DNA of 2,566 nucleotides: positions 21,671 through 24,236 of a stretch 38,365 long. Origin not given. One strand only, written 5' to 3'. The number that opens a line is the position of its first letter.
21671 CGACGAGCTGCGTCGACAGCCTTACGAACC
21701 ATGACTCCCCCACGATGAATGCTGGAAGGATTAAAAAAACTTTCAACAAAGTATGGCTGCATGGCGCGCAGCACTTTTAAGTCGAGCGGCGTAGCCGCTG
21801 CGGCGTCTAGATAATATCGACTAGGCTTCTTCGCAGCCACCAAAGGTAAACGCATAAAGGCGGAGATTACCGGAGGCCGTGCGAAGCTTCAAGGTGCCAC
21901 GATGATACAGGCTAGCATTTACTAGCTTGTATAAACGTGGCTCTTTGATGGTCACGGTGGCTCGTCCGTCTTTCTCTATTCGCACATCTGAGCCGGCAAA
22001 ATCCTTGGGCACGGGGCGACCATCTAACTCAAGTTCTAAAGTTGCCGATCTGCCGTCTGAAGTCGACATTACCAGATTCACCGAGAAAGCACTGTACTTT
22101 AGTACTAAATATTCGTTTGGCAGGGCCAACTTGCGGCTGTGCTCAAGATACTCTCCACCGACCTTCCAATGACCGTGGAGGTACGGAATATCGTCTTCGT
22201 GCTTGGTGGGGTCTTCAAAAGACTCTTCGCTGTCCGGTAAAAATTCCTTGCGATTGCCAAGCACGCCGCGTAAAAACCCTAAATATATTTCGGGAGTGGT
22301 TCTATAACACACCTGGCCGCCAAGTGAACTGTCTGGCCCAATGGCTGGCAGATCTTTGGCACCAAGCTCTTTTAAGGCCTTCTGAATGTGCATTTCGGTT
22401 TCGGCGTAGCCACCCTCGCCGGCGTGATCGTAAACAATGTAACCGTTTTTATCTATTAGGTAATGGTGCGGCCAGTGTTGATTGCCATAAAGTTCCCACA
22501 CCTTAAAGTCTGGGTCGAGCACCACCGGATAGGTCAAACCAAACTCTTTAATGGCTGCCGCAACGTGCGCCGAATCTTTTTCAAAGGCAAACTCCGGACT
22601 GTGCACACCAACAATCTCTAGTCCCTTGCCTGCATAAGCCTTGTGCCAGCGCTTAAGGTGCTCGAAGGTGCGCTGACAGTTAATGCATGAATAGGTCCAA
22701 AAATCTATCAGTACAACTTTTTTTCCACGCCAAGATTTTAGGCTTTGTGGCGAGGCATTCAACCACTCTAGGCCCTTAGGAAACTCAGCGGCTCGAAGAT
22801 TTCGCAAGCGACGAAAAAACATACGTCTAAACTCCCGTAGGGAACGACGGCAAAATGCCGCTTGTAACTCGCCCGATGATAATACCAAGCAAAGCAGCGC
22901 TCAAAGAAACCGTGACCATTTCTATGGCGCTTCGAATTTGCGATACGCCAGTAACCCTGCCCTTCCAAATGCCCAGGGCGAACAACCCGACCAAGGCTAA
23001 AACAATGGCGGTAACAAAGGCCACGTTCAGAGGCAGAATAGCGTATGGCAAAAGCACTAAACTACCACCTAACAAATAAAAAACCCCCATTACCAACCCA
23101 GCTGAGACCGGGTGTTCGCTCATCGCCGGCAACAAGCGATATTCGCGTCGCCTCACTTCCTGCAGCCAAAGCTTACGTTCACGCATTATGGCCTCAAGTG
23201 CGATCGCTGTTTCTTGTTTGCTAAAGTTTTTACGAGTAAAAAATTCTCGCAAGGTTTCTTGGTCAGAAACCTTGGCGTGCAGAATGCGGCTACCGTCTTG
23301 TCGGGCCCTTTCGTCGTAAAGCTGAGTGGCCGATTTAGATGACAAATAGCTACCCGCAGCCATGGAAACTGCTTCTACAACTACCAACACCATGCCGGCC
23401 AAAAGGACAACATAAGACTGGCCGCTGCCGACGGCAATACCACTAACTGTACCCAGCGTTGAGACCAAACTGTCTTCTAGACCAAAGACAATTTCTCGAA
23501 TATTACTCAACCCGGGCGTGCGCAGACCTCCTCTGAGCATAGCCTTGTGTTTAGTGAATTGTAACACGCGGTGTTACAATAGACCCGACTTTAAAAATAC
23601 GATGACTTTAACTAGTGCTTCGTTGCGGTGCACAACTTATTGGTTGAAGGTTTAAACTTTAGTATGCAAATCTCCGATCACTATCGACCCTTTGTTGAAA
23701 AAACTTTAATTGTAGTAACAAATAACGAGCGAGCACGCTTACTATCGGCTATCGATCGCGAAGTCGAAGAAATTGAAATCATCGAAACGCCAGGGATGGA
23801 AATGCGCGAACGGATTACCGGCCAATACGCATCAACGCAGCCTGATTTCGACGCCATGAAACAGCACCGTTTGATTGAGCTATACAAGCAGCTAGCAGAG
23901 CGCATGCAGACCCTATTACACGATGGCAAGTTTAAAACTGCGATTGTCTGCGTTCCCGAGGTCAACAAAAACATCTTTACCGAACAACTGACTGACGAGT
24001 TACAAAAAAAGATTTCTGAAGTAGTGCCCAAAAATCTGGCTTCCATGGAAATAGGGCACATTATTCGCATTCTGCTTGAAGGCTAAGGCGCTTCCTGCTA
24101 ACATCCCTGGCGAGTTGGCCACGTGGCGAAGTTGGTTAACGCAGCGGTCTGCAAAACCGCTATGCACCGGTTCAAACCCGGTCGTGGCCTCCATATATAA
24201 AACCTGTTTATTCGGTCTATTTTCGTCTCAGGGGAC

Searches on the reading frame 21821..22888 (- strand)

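Call 30: search_protein_families(library=pfam, proteins=[window:21821-22888:-], max_evalue=0.001)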
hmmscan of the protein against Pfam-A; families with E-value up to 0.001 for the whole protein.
window:21821-22888:- (355 aa): 4 families
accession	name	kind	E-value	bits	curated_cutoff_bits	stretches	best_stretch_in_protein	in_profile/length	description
PF17991.7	Thioredoxin_10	-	2.3e-22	80.5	27.1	1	198-350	1-142/142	Thioredoxin like C-terminal domain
PF00578.27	AhpC-TSA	-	1.6e-13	51.1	26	1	47-153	17-123/124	AhpC/TSA family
PF08534.16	Redoxin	-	4.7e-13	49.6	26.6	1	45-158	18-135/148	Redoxin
PF13905.12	Thioredoxin_8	-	5.3e-11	43.2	27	1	57-151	2-94/94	Thioredoxin-like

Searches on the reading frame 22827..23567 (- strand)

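Call 30: search_protein_families(library=pfam, proteins=[window:22827-23567:-], max_evalue=0.001)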
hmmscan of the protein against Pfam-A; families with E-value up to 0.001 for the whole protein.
window:22827-23567:- (246 aa): 2 families
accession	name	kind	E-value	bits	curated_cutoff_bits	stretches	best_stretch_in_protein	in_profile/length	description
PF01988.24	VIT1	-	1.6e-43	149.5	28.1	1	23-233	1-214/214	VIT family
PF16013.10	DUF4781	-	6.2e-05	22.4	27.9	1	22-91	81-149/310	Domain of unknown function (DUF4781)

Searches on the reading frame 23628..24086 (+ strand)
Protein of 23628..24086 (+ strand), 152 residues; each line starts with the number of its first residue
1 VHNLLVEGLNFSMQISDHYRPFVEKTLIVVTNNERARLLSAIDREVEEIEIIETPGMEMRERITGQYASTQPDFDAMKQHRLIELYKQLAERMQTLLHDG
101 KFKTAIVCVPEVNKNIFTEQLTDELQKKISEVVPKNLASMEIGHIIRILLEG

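Call 30: search_protein_families(library=pfam, proteins=[window:23628-24086:+], max_evalue=0.001)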
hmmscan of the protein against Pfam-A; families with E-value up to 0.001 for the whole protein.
window:23628-24086:+ (152 aa): 4 families
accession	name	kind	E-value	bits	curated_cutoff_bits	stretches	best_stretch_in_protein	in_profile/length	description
PF18856.6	baeRF_family12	-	1.3e-08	36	27.7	1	25-146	1-135/138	Bacterial archaeo-eukaryotic release factor family 12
PF18854.6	baeRF_family10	-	2.3e-07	31.6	27.1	1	24-134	14-124/143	Bacterial archaeo-eukaryotic release factor family 10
PF10116.14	Host_attach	-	2.6e-06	28.5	26.7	1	27-147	1-136/138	Protein required for attachment to host cells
PF18846.6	baeRF_family5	-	0.0001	22.8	27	1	71-147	56-128/132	Bacterial archaeo-eukaryotic release factor family 5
